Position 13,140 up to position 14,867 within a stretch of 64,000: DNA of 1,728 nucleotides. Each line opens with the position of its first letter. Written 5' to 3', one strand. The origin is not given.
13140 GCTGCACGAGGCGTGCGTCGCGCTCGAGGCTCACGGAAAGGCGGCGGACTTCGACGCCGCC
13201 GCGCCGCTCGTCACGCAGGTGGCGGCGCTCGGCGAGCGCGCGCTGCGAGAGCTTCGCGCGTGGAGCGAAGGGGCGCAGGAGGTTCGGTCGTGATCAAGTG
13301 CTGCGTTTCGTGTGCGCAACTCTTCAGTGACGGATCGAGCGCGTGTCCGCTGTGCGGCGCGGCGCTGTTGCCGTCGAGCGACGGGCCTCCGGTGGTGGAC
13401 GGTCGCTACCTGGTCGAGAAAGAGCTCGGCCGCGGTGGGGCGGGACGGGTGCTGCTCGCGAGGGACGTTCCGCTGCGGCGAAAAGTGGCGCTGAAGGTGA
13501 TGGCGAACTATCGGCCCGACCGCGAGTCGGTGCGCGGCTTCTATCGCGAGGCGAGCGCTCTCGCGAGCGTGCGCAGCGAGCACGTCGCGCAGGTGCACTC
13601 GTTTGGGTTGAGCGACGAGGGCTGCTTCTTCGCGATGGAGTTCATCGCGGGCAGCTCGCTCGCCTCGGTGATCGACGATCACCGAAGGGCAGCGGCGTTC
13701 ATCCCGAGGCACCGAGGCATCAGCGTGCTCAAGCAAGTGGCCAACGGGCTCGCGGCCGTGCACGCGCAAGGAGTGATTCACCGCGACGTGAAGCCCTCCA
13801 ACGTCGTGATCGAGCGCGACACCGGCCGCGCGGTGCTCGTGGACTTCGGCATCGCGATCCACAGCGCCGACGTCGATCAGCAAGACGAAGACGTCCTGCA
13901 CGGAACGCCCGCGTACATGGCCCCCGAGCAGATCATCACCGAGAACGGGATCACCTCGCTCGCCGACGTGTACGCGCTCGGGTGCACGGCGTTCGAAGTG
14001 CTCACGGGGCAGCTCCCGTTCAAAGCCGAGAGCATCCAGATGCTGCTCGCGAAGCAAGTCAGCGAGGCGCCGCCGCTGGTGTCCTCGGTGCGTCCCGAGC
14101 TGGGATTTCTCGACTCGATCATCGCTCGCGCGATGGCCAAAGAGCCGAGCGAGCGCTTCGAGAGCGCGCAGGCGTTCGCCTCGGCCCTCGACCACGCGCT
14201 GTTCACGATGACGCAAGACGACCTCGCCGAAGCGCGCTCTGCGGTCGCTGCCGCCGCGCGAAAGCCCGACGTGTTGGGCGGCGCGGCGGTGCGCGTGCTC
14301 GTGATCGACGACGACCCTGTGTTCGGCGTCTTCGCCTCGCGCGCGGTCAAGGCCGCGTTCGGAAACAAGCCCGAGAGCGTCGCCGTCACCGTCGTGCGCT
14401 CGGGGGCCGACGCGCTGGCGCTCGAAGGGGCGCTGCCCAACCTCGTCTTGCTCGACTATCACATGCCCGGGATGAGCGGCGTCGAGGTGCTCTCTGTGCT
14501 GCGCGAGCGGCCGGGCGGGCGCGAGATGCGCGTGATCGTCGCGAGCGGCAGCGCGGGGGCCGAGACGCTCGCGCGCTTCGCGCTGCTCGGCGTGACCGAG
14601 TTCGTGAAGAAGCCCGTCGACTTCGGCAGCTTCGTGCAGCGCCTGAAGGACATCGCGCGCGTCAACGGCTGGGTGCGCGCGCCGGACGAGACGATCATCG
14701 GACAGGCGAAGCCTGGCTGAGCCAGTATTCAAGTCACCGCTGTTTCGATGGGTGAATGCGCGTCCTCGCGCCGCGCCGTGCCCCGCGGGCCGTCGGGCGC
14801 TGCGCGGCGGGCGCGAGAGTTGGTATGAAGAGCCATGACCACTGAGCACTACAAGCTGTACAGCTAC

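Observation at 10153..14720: Hybrid histidine kinase (with HPt) translationally coupled to a Ser/Thr kinase carrying a C-terminal receiver domain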

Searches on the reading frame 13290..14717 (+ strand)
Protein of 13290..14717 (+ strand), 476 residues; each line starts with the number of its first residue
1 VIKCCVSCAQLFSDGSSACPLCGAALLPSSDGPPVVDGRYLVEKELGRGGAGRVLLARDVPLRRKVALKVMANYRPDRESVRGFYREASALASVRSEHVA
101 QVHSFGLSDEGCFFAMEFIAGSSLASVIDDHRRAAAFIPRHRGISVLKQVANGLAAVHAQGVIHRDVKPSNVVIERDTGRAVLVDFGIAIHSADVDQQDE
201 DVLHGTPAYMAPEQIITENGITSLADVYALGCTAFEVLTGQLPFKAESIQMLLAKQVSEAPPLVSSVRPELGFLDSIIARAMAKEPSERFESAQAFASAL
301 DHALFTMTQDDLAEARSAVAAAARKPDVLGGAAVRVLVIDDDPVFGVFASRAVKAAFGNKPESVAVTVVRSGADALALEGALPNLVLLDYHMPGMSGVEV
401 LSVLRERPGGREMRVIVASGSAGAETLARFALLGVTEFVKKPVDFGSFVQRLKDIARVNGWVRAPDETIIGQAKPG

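Call 6: search_protein_families(library=pfam, proteins=[window:13290-14717:+], max_evalue=0.01)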
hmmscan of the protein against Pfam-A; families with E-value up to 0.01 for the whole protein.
window:13290-14717:+ (476 aa): 6 families
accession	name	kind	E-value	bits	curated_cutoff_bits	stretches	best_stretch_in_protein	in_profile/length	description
PF00069.31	Pkinase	-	1.4e-43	149.6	31.7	1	41-296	2-258/263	Protein kinase domain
PF07714.23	PK_Tyr_Ser-Thr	-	5e-27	95.3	23.1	1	43-290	4-249/258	Protein tyrosine and serine/threonine kinase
PF00072.30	Response_reg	-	2e-14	54.1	30.2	1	336-452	1-110/111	Response regulator receiver domain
PF17667.7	Pkinase_fungal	-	9.7e-06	25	24.1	1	144-213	289-363/387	Fungal protein kinase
PF01636.29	APH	-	5.9e-05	23.4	23.2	0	155-188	163-196/239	Phosphotransferase enzyme family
PF03109.22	ABC1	-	0.0023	17.6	22.9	1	154-192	180-217/244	ABC1 atypical kinase-like domain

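Call 7: search_protein_families(library=ncbifam, proteins=[window:13290-14717:+], max_evalue=0.01)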
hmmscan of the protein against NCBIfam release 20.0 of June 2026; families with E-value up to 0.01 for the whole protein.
window:13290-14717:+ (476 aa): 77 families (the best 25 are shown)
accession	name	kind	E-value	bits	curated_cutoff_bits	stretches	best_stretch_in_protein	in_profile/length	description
NF033483.0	PknB_PASTA_kin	equivalog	1.4e-66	225.7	450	1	35-308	4-273/563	Stk1 family PASTA domain-containing Ser/Thr kinase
NF052427.1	StpK7MSMEG_1200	equivalog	1.9e-58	198.4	900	1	38-383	7-348/601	serine/threonine protein kinase StpK7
NF047741.1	antiphage_MADS6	equivalog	8.5e-44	150.1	460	2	143-314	301-471/612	methylation-associated defense system protein kinase MAD6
NF009651.0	PRK13184.1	equivalog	5.6e-33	113.9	839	1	39-303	3-290/932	serine/threonine-protein kinase PknD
TIGR03903.1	TOMM_kin_cyc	equivalog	1.4e-32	112.6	705.75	1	64-305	4-249/1267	TOMM system kinase/cyclase fusion protein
NF038150.1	lanthi_synth_IV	equivalog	2.3e-31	108.9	650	1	32-314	183-460/851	class IV lanthionine synthetase LanL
NF053615.1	SerThrKinAfsKStmc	equivalog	2.5e-23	82.7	1300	1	39-317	14-281/809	protein serine/threonine kinase AfsK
NF033442.0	BREX_PglW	equivalog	3.9e-22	77.9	990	2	35-212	509-677/1391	BREX system serine/threonine kinase PglW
NF038151.1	lanthi_synth_III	equivalog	1.1e-18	67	575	1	38-322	220-496/833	class III lanthionine synthetase LanKC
NF043056.1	T4SS_LegK1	equivalog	3.8e-13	48.9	550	1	109-231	151-277/516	Dot/Icm T4SS effector kinase LegK1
TIGR03724.2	arch_bud32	equivalog_domain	1.4e-11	44.2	125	1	86-202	42-144/193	KEOPS complex kinase/ATPase Bud32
TIGR02875.1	spore_0_A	equivalog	2.3e-10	40.2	200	1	334-458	3-124/262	sporulation transcription factor Spo0A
NF011463.0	PRK14879.1-4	equivalog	1.3e-09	37.8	188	1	84-202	65-173/237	Kae1-associated kinase Bud32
NF007935.0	PRK10651.1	equivalog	2e-09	36.9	250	1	334-456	7-124/216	two-component system response regulator NarL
NF058632.1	SerThrKinPrkT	equivalog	3.9e-09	36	280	1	39-187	22-163/322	serine/threonine protein kinase PrkT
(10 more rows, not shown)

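Call 11: find_homologous_proteins(query=window:13290-14717:+, max_evalue=1e-10)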
Query window:13290-14717:+ (476 aa): 7111 proteins with E <= 1e-10 among 8000 candidates; the best 120 are listed.
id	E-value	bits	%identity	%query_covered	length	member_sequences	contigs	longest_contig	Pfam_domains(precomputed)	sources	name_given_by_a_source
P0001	0.0e+0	1032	100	100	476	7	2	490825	PF07714.24,PF00069.32,PF00072.31,PF17667.8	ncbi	ncbi:MAG: serine/threonine-protein kinase [Polyangiales bacterium]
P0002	3.2e-282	954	91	100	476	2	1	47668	PF07714.24,PF00069.32,PF00072.31,PF17667.8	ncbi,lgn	-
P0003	5.0e-281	950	91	100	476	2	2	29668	PF07714.24,PF00069.32,PF00072.31,PF17667.8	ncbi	-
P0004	1.4e-270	916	88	100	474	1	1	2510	PF07714.24,PF00069.32,PF00072.31,PF17667.8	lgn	-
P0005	3.7e-259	878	85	100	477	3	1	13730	PF07714.24,PF00069.32,PF00072.31,PF17667.8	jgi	jgi:CheY-like chemotaxis protein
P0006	1.3e-258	877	83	100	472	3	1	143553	PF07714.24,PF00069.32,PF00072.31,PF17667.8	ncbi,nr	ncbi:MAG: protein kinase [Myxococcales bacterium]|nr:protein kinase [Myxococcales bacterium]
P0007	1.3e-247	840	82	97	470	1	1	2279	PF07714.24,PF00069.32,PF00072.31,PF17667.8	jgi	jgi:serine/threonine-protein kinase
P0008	6.8e-246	835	80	100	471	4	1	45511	PF07714.24,PF00069.32,PF00072.31,PF17667.8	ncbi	-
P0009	3.3e-224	763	76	97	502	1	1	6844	PF07714.24,PF00069.32,PF03109.23,PF00072.31,PF17667.8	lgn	-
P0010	3.6e-217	740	74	97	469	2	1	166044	PF07714.24,PF00069.32,PF00072.31,PF17667.8,PF01636.30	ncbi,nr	ncbi:MAG: serine/threonine-protein kinase [Deltaproteobacteria bacterium]|nr:serine/threonine-protei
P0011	2.6e-199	681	78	86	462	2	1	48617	PF07714.24,PF00069.32,PF03109.23,PF00072.31,PF17667.8,PF01636.30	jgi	jgi:serine/threonine-protein kinase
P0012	4.2e-182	624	92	66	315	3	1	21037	PF07714.24,PF00069.32,PF00072.31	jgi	jgi:CheY-like chemotaxis protein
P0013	1.1e-164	567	59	97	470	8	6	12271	PF07714.24,PF00069.32,PF00072.31,PF17667.8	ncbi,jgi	jgi:CheY-like chemotaxis protein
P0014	1.1e-159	551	56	100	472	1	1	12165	PF07714.24,PF00069.32,PF00072.31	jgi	-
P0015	3.1e-110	388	46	98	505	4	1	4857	PF07714.24,PF00069.32,PF00072.31,PF01636.30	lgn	-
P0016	1.7e-107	379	46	97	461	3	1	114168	PF07714.24,PF00069.32,PF00072.31,PF17667.8,PF01636.30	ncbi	-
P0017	4.2e-107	377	46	96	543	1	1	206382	PF07714.24,PF00069.32,PF00072.31,PF01636.30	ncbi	ncbi:MAG: serine/threonine-protein kinase [Byssovorax sp.]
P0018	1.4e-106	376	44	97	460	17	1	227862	PF07714.24,PF00069.32,PF00072.31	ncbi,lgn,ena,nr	ncbi:MAG: response regulator [Sandaracinaceae bacterium]|nr:MAG: response regulator [Sandaracinaceae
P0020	1.7e-104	369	42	97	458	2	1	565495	PF07714.24,PF00069.32,PF03109.23,PF00072.31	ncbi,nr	ncbi:MAG: protein kinase [Deltaproteobacteria bacterium]|nr:protein kinase [Deltaproteobacteria bact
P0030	8.6e-101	356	43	95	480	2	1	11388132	PF07714.24,PF00069.32,PF00072.31,PF01636.30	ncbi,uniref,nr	ncbi:uncharacterized protein CMC5_079530 [Chondromyces crocatus]|uniref:Uncharacterized protein n=2 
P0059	8.1e-96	340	43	97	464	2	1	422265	PF07714.24,PF00069.32,PF03109.23,PF00072.31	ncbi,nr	ncbi:MAG: protein kinase [Myxococcales bacterium]|nr:protein kinase [Myxococcales bacterium]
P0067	5.2e-95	337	42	96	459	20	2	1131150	PF07714.24,PF00069.32,PF03109.23,PF00072.31,PF17667.8,PF01636.30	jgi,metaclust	metaclust:\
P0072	3.1e-94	335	42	96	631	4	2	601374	PF07714.24,PF00069.32,PF00072.31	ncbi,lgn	-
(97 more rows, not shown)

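Call 13: find_encoding_contigs(protein=P0006, flank=8000, max_places=2)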
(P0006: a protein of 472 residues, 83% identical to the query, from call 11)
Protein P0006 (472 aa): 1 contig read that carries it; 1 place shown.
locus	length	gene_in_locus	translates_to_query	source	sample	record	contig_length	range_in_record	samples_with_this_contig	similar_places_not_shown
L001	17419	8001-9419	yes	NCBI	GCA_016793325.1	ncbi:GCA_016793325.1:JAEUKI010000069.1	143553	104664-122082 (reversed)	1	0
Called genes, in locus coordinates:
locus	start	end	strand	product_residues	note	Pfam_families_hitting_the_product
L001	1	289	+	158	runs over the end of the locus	-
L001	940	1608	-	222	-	PF00413:Peptidase_M10 (weak), PF07998:Peptidase_M54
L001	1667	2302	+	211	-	-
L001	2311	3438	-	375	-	-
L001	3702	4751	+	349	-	PF00781:DAGK_cat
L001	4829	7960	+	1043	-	PF00989:PAS, PF08448:PAS_4, PF13426:PAS_9, PF00512:HisKA, PF02518:HATPase_c, PF00072:Response_reg, PF01627:Hpt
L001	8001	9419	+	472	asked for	PF00069:Pkinase, PF07714:PK_Tyr_Ser-Thr, PF17667:Pkinase_fungal (weak), PF00072:Response_reg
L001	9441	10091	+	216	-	PF02798:GST_N, PF13417:GST_N_3, PF13409:GST_N_2, PF13410:GST_C_2 (weak)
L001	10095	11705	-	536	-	PF10092:DUF2330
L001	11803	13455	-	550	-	PF10092:DUF2330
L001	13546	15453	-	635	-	PF00009:GTP_EFTU, PF03144:GTP_EFTU_D2, PF25461:Beta-barrel_SelB, PF09107:WHD_3rd_SelB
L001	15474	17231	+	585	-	PF00232:Glyco_hydro_1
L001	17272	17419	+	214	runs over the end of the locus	-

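Call 14: find_encoding_contigs(protein=P0010, flank=8000, max_places=2)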
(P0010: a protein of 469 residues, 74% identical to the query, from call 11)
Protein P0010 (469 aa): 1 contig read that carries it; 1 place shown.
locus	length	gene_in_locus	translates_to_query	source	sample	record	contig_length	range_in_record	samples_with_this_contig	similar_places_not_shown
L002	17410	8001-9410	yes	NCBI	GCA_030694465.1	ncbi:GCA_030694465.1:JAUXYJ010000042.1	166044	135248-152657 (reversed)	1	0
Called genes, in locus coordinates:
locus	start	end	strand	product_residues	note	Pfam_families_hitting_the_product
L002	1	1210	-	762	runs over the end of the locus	PF04885:Stig1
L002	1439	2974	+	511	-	PF00479:G6PD_N, PF02781:G6PD_C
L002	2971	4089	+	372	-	PF10128:OpcA_G6PD_assem, PF20171:OpcA_G6PD_C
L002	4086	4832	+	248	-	PF01182:Glucosamine_iso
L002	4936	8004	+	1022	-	PF08448:PAS_4, PF13426:PAS_9 (weak), PF00512:HisKA, PF02518:HATPase_c, PF00072:Response_reg, PF01627:Hpt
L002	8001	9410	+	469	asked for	PF00069:Pkinase, PF01636:APH (faint), PF07714:PK_Tyr_Ser-Thr, PF17667:Pkinase_fungal (weak), PF00072:Response_reg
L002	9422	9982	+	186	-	-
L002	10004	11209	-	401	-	-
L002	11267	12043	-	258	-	PF00376:MerR (weak), PF13411:MerR_1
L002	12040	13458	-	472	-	PF00970:FAD_binding_6, PF00175:NAD_binding_1, PF00111:Fer2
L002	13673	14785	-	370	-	PF00526:Dicty_CTDC (weak)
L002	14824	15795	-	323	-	-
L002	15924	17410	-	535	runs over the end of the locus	PF00361:Proton_antipo_M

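Call 15: find_encoding_contigs(protein=P0013, flank=8000, max_places=2)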
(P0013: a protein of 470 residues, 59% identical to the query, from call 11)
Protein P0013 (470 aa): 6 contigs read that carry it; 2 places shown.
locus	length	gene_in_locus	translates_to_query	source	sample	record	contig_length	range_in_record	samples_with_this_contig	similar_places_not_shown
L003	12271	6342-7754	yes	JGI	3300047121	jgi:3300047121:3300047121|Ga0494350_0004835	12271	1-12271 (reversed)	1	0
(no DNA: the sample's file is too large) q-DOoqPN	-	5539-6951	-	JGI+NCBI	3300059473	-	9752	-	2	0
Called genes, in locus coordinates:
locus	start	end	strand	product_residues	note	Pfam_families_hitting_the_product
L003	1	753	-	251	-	?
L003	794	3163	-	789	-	PF02737:3HCDH_N, PF03446:NAD_binding_2 (faint), PF00725:3HCDH, PF00378:ECH_1, PF16113:ECH_2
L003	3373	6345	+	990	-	PF00989:PAS, PF08448:PAS_4, PF13426:PAS_9 (weak), PF00512:HisKA, PF02518:HATPase_c, PF00072:Response_reg, PF00072:Response_reg, PF01627:Hpt, +2 more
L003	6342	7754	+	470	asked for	PF00069:Pkinase, PF07714:PK_Tyr_Ser-Thr, PF17667:Pkinase_fungal (weak), PF00072:Response_reg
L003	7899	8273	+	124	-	-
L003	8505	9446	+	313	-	-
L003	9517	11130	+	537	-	PF00171:Aldedh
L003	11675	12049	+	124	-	-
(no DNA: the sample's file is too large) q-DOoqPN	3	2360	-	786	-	?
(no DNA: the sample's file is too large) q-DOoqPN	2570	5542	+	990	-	PF00989:PAS, PF08448:PAS_4, PF13426:PAS_9 (weak), PF00512:HisKA, PF02518:HATPase_c, PF00072:Response_reg, PF00072:Response_reg, PF01627:Hpt, +2 more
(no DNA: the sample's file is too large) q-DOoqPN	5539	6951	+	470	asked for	PF00069:Pkinase, PF07714:PK_Tyr_Ser-Thr, PF17667:Pkinase_fungal (weak), PF00072:Response_reg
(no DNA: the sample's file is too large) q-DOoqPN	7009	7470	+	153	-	-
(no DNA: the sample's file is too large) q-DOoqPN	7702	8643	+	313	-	-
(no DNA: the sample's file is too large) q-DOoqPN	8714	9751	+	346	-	?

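Call 16: find_encoding_contigs(protein=P0016, flank=8000, max_places=1)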
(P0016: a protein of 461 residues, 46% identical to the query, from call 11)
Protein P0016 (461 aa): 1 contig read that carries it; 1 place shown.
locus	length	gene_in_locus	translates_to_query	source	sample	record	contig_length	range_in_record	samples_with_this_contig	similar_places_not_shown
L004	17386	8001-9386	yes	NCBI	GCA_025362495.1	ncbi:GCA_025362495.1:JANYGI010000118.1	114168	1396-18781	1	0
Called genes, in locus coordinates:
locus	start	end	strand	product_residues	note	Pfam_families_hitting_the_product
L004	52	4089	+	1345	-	PF14559:TPR_19 (faint), PF12969:DUF3857 (weak)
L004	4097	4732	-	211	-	-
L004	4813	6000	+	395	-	PF03150:CCP_MauG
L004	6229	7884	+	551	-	PF01590:GAF (weak), PF13185:GAF_2 (faint), PF00512:HisKA, PF02518:HATPase_c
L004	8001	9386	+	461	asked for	PF00069:Pkinase, PF01636:APH (faint), PF07714:PK_Tyr_Ser-Thr, PF17667:Pkinase_fungal (weak), PF00072:Response_reg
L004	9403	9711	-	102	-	PF01627:Hpt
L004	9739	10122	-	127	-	PF00072:Response_reg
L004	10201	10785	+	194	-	-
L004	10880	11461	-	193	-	-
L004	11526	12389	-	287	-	-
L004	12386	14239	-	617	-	PF13584:BatD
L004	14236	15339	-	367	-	-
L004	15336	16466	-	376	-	PF00092:VWA, PF13519:VWA_2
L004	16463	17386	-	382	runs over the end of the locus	PF07584:BatA (weak), PF00092:VWA, PF13519:VWA_2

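Call 17: find_encoding_contigs(protein=P0018, flank=8000, max_places=1)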
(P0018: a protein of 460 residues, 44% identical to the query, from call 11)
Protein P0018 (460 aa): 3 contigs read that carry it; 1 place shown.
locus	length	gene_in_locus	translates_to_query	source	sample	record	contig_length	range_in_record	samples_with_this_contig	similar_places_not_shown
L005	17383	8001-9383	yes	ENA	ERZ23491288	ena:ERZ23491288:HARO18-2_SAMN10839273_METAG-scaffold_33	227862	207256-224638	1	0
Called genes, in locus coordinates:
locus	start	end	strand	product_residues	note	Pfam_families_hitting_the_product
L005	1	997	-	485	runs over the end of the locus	PF14691:Fer4_20, PF00070:Pyr_redox (faint), PF01266:DAO (weak), PF03486:HI0933_like (faint), PF07992:Pyr_redox_2, PF12831:FAD_oxidored (weak), PF13450:NAD_binding_8, PF01593:Amino_oxidase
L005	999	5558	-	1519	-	PF00310:GATase_2, PF04898:Glu_syn_central, PF01645:Glu_synthase, PF01493:GXGXG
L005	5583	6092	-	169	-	PF13404:HTH_AsnC-type, PF13412:HTH_24, PF22451:NirdL-like_HTH (faint), PF01037:AsnC_trans_reg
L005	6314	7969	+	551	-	PF01627:Hpt (weak), PF00072:Response_reg, PF00990:GGDEF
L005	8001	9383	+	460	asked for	PF00069:Pkinase, PF07714:PK_Tyr_Ser-Thr, PF00072:Response_reg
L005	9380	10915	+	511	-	PF01590:GAF, PF13185:GAF_2, PF00989:PAS (weak), PF08448:PAS_4 (faint), PF13426:PAS_9, PF00512:HisKA, PF13581:HATPase_c_2 (weak), PF02518:HATPase_c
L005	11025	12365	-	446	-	PF16697:Yop-YscD_cpl, PF00498:FHA, PF00158:Sigma54_activat, PF14532:Sigma54_activ_2, PF07728:AAA_5, PF25601:AAA_lid_14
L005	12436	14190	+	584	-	PF00672:HAMP (weak), PF00211:Guanylate_cyc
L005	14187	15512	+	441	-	PF00069:Pkinase, PF01636:APH (faint), PF07714:PK_Tyr_Ser-Thr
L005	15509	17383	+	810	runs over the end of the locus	-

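Call 18: find_encoding_contigs(protein=P0030, flank=8000, max_places=1)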
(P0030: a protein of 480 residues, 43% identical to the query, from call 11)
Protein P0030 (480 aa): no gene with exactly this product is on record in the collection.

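Call 19: find_encoding_contigs(protein=P0014, flank=8000, max_places=1)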
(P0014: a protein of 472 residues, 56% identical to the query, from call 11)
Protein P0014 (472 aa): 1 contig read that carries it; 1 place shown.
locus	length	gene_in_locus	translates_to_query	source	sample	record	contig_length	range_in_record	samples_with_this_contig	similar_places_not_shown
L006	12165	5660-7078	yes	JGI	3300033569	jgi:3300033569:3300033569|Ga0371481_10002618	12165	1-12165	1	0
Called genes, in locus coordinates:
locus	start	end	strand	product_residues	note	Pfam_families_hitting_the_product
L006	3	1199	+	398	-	?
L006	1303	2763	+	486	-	PF05761:5_nucleotid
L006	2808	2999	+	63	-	-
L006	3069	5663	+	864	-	PF00512:HisKA, PF02518:HATPase_c, PF00072:Response_reg, PF23198:PDE8A_N (faint), PF00072:Response_reg, PF01627:Hpt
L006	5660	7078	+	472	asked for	PF00069:Pkinase, PF07714:PK_Tyr_Ser-Thr, PF00072:Response_reg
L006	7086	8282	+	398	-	-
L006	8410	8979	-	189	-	PF09335:VTT_dom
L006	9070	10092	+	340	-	-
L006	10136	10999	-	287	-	PF03781:FGE-sulfatase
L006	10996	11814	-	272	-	PF01790:LGT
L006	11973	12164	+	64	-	?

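Call 32: find_related_loci(query=A1, collection=genome_contigs, flank=7000)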
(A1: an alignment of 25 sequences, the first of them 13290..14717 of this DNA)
Query A1 (476 aa) in genome_contigs; peptide patterns used: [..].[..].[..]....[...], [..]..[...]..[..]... (x = any residue, [..] = any of these).
600 stretches matched a pattern (row limit reached: there are more); 599 encode a relative of the query (tblastn E <= 1e-3); the best 80 are kept; 80 distinct loci.
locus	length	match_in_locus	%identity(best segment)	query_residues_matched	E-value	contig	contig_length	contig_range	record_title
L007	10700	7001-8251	31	26-449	1e-54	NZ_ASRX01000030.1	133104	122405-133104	Chondromyces apiculatus DSM 436 contig30, whole genome shotgun sequence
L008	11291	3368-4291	34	2-298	3e-48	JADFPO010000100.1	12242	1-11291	MAG: Gemmatimonadetes bacterium isolate B74T1B5 B74T1B5_NODE5982, whole genome shotgun sequence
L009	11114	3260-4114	38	38-326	2e-47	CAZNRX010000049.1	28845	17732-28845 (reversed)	MAG TPA_asm: uncultured Anaerolineales bacterium isolate binchicken_co17_270 genome assembly, contig: NODE_4404_length_2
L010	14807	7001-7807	37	35-302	2e-47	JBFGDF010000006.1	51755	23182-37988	MAG: Gemmatimonadales bacterium isolate Mix_sand02.2020.12.D.33 k141_755278_length_51755_cov_15.6476, whole genome shotg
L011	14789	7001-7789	38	35-300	7e-47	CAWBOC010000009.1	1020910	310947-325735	MAG: uncultured Gemmatimonadaceae bacterium isolate MFD09206.bin.1.40 genome assembly, contig: contig_3979, whole genome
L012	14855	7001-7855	34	34-319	3e-46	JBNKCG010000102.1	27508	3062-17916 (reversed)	MAG: Gammaproteobacteria bacterium isolate F1F2.bin.30.orig k141_692761, whole genome shotgun sequence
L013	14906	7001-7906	36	21-337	6e-46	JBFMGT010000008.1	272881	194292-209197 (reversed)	MAG: Actinomycetota bacterium isolate MAG304 MAG304_8, whole genome shotgun sequence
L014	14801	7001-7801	36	35-300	1e-45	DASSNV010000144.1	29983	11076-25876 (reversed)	MAG TPA_asm: Gemmatimonadaceae bacterium isolate SMAG_U1235 k141_1196846, whole genome shotgun sequence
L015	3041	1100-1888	33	38-300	1e-44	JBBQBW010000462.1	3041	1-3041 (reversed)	MAG: Burkholderiales bacterium isolate Co_metawrap_1295 Cmw_1295_k141_16298558_length_3041_cov_5.0000, whole genome shot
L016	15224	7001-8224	30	35-453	4e-44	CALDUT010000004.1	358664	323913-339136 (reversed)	MAG: uncultured Gemmata sp. isolate N1_Bin_METABAT__218_1 genome assembly, contig: c_000000622771, whole genome shotgun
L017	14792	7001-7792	37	35-303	2e-43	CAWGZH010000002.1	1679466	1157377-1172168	MAG: uncultured Solirubrobacterales bacterium isolate MFD01716.bin.1.8 genome assembly, contig: contig_22917, whole geno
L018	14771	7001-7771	38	38-300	5e-43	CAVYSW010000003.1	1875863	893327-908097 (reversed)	MAG: uncultured Gemmatimonadales bacterium isolate MFD05942.bin.1.466 genome assembly, contig: contig_25011, whole genom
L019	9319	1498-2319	34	36-316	2e-43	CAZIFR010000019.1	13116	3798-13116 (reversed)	MAG TPA_asm: uncultured Muribaculaceae bacterium isolate SRP294416_co3_757 genome assembly, contig: NODE_8872_length_131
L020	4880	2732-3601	33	7-301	6e-43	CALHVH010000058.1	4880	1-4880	MAG: uncultured Gammaproteobacteria bacterium isolate R3_Bin_Bin_90_sub_1 genome assembly, contig: c_000000335168, whole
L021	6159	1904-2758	35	39-325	7e-43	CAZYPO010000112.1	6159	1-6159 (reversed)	MAG TPA_asm: uncultured Gemmatimonas sp. isolate SRP119689_co1_89 genome assembly, contig: NODE_21066_length_6159_cov_19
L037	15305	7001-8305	29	34-444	4e-41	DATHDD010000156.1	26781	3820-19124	MAG TPA_asm: Burkholderiales bacterium isolate SMAG_U12384 k141_719057, whole genome shotgun sequence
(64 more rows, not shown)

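Call 35: find_encoding_contigs(protein=P0020, flank=7000, max_places=1)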
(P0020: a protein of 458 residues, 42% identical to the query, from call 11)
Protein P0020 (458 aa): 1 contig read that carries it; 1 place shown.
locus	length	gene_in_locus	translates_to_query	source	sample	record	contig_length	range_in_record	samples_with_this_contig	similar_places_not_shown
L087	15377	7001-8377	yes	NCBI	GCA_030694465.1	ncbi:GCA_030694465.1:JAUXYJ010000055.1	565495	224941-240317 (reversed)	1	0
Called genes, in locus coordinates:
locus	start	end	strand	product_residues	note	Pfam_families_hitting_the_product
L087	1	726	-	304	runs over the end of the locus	PF05985:EutC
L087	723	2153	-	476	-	PF06751:EutB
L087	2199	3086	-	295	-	PF00126:HTH_1, PF03466:LysR_substrate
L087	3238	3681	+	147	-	-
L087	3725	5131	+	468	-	-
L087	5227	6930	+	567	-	PF00512:HisKA, PF13581:HATPase_c_2 (faint), PF02518:HATPase_c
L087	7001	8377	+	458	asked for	PF00069:Pkinase, PF03109:ABC1 (faint), PF07714:PK_Tyr_Ser-Thr, PF00072:Response_reg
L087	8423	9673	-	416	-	PF13433:Peripla_BP_5, PF13458:Peripla_BP_6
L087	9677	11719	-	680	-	PF02743:dCache_1, PF00672:HAMP, PF26769:HAMP_PhoQ (faint), PF07228:SpoIIE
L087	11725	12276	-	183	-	PF19788:DUF6272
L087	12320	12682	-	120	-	PF09345:SiaC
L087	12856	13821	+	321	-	PF03060:NMO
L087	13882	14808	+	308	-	PF25539:Bestrophin_2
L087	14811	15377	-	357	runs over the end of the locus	PF00180:Iso_dh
